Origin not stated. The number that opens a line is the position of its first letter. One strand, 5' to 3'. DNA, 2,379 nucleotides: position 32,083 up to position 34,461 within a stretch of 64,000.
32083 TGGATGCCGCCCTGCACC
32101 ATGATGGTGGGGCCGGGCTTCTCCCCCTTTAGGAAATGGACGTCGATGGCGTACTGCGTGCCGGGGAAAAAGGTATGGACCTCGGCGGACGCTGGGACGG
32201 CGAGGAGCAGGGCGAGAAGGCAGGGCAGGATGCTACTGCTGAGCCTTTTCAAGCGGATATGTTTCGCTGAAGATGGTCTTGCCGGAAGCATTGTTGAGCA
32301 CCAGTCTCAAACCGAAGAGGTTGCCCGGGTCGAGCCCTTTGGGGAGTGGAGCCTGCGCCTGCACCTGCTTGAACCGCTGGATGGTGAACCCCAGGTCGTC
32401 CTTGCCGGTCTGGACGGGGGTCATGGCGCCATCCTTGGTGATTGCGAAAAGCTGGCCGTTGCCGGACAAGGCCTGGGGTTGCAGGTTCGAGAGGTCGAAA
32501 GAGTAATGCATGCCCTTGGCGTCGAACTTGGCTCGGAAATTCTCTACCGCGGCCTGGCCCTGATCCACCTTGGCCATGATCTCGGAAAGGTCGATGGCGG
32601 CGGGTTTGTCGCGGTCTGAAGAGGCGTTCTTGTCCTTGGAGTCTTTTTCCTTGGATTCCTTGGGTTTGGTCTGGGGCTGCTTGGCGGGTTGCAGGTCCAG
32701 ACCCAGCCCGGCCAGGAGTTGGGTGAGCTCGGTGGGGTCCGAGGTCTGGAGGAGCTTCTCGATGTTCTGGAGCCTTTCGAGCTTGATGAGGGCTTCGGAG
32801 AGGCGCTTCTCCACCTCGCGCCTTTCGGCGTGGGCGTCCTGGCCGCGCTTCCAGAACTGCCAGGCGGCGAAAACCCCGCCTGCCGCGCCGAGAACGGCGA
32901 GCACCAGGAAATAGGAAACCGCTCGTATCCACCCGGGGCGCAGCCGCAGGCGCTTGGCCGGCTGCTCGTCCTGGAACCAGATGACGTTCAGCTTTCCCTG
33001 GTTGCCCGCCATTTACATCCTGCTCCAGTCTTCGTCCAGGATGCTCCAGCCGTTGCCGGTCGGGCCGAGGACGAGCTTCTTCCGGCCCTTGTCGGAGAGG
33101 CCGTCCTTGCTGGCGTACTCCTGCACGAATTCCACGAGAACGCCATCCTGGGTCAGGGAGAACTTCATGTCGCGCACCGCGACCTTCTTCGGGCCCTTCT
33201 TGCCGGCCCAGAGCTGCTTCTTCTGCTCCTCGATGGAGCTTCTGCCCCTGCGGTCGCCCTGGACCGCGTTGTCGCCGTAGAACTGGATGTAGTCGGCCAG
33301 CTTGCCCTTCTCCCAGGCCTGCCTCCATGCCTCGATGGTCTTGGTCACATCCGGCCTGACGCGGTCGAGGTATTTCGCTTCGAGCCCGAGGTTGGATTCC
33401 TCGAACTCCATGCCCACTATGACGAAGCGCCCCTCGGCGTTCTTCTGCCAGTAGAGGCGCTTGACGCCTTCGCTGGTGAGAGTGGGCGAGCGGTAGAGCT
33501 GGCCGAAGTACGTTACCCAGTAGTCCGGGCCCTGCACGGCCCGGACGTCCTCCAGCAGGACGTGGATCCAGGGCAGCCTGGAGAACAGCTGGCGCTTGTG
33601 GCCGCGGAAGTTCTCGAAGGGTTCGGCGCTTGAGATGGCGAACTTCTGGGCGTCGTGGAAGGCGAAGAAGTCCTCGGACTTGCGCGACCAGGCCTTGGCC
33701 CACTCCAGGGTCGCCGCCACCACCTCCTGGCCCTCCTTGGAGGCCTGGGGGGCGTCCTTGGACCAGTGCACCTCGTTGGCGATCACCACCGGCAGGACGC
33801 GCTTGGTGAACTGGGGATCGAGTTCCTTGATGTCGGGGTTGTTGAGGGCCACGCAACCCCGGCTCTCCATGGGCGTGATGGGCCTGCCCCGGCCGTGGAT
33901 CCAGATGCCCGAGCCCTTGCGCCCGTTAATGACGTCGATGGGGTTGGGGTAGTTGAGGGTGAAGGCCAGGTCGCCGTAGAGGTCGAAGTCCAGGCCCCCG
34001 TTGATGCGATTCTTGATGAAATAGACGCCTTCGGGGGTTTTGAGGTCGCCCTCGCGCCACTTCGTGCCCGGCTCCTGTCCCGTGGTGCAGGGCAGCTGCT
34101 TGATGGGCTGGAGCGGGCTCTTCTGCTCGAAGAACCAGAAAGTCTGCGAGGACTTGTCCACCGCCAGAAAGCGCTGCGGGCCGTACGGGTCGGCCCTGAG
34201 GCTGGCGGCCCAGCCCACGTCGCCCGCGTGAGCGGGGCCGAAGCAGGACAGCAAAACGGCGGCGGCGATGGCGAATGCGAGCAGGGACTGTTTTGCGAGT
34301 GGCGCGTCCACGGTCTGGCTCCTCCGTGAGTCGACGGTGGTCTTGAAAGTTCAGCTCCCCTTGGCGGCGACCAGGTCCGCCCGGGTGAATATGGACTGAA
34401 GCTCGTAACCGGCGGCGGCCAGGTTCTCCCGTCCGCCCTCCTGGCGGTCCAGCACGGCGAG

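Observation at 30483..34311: Clustered Csd6/Pgp2-like, membrane coiled-coil and Csd4/Pgp1-like genes: candidate peptidoglycan-trimming cell-curvature module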

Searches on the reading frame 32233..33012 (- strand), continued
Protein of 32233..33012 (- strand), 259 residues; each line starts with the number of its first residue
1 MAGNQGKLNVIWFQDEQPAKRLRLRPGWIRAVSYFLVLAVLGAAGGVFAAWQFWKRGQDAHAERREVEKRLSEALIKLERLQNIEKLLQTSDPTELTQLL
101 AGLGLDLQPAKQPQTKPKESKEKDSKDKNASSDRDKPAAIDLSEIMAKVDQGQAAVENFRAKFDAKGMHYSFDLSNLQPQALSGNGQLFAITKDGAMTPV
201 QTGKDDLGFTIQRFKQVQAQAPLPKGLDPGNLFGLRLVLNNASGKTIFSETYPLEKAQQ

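Call 71: find_encoding_contigs(protein=P0326, flank=6000, max_places=1)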
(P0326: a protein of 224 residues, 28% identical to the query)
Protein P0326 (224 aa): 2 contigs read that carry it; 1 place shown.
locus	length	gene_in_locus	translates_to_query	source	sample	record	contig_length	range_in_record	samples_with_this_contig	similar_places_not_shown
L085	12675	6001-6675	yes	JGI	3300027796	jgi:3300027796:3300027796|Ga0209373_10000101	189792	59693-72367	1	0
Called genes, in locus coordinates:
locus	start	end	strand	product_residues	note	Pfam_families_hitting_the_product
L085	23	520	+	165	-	-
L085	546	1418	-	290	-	-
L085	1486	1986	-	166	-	-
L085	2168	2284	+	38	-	-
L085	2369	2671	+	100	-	PF09723:Zn_ribbon_8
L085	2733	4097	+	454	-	PF00206:Lyase_1, PF10397:ADSL_C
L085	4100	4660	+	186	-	-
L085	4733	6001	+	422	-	PF03734:YkuD, PF24125:Cds6_C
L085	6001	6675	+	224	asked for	-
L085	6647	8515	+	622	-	PF17033:Peptidase_M99, PF24827:AstE_AspA_cat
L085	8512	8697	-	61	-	-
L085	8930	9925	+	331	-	PF00586:AIRS, PF02769:AIRS_C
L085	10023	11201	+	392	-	PF13439:Glyco_transf_4, PF20706:GT4-conflict (weak), PF00534:Glycos_transf_1, PF13692:Glyco_trans_1_4, PF13524:Glyco_trans_1_2 (weak)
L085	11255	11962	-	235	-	PF00072:Response_reg, PF00486:Trans_reg_C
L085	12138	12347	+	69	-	-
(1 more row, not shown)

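Call 72: find_encoding_contigs(protein=P0320, flank=6000, max_places=1)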
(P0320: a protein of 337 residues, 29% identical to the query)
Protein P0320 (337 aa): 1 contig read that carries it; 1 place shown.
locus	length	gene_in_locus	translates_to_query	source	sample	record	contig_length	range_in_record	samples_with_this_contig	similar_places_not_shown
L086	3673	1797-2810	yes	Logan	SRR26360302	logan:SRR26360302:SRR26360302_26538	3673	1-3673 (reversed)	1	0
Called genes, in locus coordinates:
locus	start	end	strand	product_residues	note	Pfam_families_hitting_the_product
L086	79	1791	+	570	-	PF03734:YkuD, PF24125:Cds6_C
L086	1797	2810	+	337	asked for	-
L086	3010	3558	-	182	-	-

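Call 73: find_encoding_contigs(protein=P0267, flank=6000, max_places=1)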
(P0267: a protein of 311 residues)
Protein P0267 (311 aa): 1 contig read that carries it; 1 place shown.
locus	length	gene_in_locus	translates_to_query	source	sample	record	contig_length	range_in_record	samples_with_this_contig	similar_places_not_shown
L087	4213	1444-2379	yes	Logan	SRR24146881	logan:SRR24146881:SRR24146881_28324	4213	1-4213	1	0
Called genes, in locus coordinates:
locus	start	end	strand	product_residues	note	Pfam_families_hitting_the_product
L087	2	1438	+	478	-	?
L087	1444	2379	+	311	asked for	-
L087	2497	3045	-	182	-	-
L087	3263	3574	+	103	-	-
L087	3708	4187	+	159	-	-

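Call 74: search_protein_families(library=pfam, proteins=[L084:4307-5995:+, L086:79-1791:+, L083:6997-7545:-, L083:3673-4242:+], max_evalue=0.01)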
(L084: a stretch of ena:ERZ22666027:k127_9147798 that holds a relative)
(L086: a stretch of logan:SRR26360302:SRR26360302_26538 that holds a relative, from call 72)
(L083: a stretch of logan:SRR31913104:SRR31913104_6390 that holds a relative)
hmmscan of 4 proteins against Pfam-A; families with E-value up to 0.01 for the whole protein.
L084:4307-5995:+ (562 aa): 2 families
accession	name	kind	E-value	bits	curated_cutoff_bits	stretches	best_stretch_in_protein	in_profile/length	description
PF24125.1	Cds6_C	-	7e-26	91.2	27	2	453-558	2-110/111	Cds6 C-terminal NTF2-like domain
PF03734.19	YkuD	-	4.7e-17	63.4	23.4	1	108-235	2-144/146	L,D-transpeptidase catalytic domain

L086:79-1791:+ (570 aa): 3 families
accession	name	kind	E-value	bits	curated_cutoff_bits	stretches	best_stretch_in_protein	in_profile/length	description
PF24125.1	Cds6_C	-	1.1e-24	87.4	27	2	461-566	2-110/111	Cds6 C-terminal NTF2-like domain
PF03734.19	YkuD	-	5.4e-15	56.7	23.4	1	112-239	2-144/146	L,D-transpeptidase catalytic domain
PF12680.13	SnoaL_2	-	0.0017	19.3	27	1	465-536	1-75/102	SnoaL-like domain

L083:6997-7545:- (182 aa): 0 families

L083:3673-4242:+ (189 aa): 2 families
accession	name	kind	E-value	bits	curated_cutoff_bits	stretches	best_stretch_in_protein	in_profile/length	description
PF00156.33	Pribosyltran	-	2.6e-05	24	26.3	1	86-163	48-130/158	Phosphoribosyl transferase domain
PF14681.12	UPRTase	-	0.00085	19.3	27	1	95-154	95-154/206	Uracil phosphoribosyltransferase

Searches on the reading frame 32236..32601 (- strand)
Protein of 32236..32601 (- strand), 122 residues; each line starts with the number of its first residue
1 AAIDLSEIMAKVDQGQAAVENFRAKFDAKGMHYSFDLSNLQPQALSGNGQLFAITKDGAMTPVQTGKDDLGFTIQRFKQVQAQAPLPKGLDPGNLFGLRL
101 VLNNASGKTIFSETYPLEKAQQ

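Call 58: search_protein_families(library=pfam, proteins=[window:32236-32601:-], max_evalue=1)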
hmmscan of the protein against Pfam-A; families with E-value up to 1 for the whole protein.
seq(122 aa): 1 family
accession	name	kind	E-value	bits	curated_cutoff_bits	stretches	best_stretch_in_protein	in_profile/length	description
PF07504.19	FTP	-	0.22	11.9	21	1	61-80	4-23/51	Fungalysin/Thermolysin Propeptide Motif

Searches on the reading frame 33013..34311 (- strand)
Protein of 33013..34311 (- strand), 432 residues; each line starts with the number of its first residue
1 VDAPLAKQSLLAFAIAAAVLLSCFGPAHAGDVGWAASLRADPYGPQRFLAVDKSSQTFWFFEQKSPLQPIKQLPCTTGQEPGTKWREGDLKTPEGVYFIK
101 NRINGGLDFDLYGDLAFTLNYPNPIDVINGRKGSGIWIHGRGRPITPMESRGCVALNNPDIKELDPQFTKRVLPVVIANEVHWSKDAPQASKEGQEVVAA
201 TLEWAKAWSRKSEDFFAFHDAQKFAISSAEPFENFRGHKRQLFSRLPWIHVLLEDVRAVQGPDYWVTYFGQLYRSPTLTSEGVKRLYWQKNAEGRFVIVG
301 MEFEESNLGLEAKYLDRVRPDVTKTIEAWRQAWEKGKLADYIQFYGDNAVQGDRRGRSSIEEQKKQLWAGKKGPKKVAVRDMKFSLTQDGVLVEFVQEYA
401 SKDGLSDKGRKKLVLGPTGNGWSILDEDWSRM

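Call 3: search_protein_families(library=pfam, proteins=[window:33013-34311:-], max_evalue=1)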
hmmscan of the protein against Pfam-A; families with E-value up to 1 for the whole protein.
window:33013-34311:- (432 aa): 3 families
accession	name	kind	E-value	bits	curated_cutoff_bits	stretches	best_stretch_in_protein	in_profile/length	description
PF24125.1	Cds6_C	-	1e-25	90.6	27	2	322-427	2-110/111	Cds6 C-terminal NTF2-like domain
PF03734.19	YkuD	-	3.7e-16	60.5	23.4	1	47-170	2-140/146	L,D-transpeptidase catalytic domain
PF15119.11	APOC4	-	0.015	16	27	1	304-365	13-76/94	Apolipoprotein C4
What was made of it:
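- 33802..34173 (-): YkuD catalytic domain of A (residues 47-170), with GIWIHG His139 and SRGCVAL Cys153. Pfam PF03734, E 3.7e-16 (call 3).
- On Csd6/Pgp2/Bd1075 LD-carboxypeptidases - gene A: Pfam YkuD at E 3.7e-16 (call 3).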

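Call 4: search_protein_families(library=ncbifam, proteins=[window:33013-34311:-], max_evalue=1)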
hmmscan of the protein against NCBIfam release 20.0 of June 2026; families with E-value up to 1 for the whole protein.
window:33013-34311:- (432 aa): 1 family
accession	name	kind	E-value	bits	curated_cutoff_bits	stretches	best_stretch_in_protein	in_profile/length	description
NF040599.1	LdtF_DpaA_YafK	equivalog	3.6e-06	26.3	365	1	81-164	79-153/242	peptidoglycan meso-diaminopimelic acid protein amidase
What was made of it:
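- On Csd6/Pgp2/Bd1075 LD-carboxypeptidases - gene A: The NCBIfam DpaA model scores 26 bits against 365 (call 4).
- NCBIfam gives a weak LdtF_DpaA_YafK hit at E 3.6e-6 (call 4). The DpaA hit scores 26 bits against a cutoff of 365 (call 4).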

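Call 6: search_solved_structures(query=window:33013-34311:-, max_evalue=1, show_alignments=3)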
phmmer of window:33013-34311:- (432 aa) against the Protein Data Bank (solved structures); distinct sequences matched with E-value up to 1: 5.
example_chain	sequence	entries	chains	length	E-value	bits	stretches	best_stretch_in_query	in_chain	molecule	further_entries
7o21_A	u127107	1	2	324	8.3e-32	113.7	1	48-294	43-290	Uncharacterized conserved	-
4xzz_A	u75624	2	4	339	7.8e-26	94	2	45-260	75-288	Conserved hypothetical secreted protein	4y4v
6xj6_A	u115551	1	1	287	2e-22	82.8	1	68-298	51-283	Pgp2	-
6xj7_A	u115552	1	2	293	5.5e-22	81.4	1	68-260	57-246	Pgp2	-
8ikr_A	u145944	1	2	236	0.00014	24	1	75-165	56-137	YkuD domain-containing protein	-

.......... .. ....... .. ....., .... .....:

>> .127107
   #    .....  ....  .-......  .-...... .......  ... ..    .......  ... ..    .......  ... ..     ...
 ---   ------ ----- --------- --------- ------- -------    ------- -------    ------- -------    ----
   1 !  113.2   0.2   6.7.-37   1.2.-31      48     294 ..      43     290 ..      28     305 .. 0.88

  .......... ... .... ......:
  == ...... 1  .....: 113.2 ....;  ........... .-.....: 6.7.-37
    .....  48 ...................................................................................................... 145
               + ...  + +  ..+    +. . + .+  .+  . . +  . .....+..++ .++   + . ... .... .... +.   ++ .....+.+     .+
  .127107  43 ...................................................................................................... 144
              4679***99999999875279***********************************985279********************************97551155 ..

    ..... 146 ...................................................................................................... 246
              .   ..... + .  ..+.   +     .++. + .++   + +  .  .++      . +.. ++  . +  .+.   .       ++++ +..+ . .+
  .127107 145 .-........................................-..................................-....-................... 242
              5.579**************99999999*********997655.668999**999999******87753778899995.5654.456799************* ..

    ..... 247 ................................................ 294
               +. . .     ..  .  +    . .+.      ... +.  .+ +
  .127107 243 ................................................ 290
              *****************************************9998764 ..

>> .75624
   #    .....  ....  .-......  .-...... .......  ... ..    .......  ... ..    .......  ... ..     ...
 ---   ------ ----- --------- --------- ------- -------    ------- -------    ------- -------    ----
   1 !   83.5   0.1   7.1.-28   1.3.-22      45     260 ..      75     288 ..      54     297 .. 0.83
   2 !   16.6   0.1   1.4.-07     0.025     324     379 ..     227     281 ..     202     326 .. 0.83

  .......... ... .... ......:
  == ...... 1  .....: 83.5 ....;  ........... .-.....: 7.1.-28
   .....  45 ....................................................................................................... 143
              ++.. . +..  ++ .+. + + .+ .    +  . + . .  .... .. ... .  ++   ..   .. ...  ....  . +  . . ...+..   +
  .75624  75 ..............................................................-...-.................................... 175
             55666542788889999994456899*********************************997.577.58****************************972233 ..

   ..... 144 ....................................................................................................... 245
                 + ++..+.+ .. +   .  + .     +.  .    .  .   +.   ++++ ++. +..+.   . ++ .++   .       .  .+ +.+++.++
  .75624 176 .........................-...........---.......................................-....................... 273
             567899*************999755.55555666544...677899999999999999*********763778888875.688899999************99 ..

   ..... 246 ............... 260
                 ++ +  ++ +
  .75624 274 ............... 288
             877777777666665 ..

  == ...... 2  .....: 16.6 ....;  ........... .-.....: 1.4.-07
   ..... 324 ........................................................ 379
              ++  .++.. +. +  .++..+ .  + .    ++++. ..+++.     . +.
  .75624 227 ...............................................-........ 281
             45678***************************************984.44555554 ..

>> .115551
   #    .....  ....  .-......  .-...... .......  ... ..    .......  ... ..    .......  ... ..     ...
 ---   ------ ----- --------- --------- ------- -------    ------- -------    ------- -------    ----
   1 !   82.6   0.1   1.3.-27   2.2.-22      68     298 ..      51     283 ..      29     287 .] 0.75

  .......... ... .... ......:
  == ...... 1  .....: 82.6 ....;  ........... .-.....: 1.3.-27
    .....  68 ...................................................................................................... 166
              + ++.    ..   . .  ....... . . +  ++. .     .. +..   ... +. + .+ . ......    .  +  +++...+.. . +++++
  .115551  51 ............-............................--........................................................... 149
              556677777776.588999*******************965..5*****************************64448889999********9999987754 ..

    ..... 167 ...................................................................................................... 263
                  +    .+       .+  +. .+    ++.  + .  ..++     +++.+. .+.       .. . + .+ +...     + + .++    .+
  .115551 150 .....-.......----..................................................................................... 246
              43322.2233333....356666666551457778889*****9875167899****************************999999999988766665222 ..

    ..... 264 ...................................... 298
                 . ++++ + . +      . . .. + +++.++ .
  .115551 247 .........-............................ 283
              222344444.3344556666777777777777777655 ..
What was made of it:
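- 33013..34311 (-): Gene A: secreted LD-carboxypeptidase-type YkuD enzyme, 432 aa, with tandem NTF2-like domains. Best PDB matches are 7o21 (Bd1075) at E 8e-32, 4xzz (Csd6) at 8e-26 and 6xj6 (Pgp2) at 2e-22 (call 6).
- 33418..33720 (-): First NTF2-like (Cds6_C) domain of A, residues 198-298. It aligns with the NTF2 domain of Bd1075 (call 6).
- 33031..33348 (-): Second NTF2-like (Cds6_C) domain of A, residues 322-427. Csd6 residues 227-281 align to A residues 324-379 (call 6).
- On Csd6/Pgp2/Bd1075 LD-carboxypeptidases - gene A: PDB matches: Bd1075 at 8e-32, Csd6 at 8e-26, Pgp2 at 2e-22, next YkuD protein at 1e-4 (call 6).
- A's best solved relatives are the three characterised LD-carboxypeptidases that determine cell shape (call 6). 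The three best PDB matches are all LD-carboxypeptidases, at E 1e-22 to 1e-32, and the next YkuD protein scores only 1e-4 (call 6).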

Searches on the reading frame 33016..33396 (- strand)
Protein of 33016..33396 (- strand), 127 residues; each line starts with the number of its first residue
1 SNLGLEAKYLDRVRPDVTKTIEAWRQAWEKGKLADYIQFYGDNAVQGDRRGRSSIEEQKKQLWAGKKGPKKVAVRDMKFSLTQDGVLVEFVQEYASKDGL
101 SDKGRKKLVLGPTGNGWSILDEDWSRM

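Call 58: search_protein_families(library=pfam, proteins=[window:33016-33396:-], max_evalue=1)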
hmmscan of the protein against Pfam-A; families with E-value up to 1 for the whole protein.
seq(127 aa): 3 families
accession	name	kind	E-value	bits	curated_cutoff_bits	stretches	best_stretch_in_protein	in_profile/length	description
PF24125.1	Cds6_C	-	1.7e-14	54.5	27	1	17-122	2-110/111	Cds6 C-terminal NTF2-like domain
PF15119.11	APOC4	-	0.0042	17.7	27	1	8-61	23-77/94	Apolipoprotein C4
PF12680.13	SnoaL_2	-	0.15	13.1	27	1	21-100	1-77/102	SnoaL-like domain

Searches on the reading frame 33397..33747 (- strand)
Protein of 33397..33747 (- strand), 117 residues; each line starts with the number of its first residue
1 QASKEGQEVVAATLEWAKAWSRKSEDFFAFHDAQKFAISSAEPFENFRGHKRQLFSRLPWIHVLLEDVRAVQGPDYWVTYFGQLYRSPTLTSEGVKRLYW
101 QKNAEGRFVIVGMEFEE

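Call 58: search_protein_families(library=pfam, proteins=[window:33397-33747:-], max_evalue=1)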
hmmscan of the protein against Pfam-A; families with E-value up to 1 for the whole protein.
seq(117 aa): 1 family
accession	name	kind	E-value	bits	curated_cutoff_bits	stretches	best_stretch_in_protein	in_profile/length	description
PF24125.1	Cds6_C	-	4.1e-11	43.6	27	1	10-110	3-107/111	Cds6 C-terminal NTF2-like domain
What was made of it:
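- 33418..33720 (-): Pfam PF24125, 43.6 bits against a cutoff of 27 (call 58).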
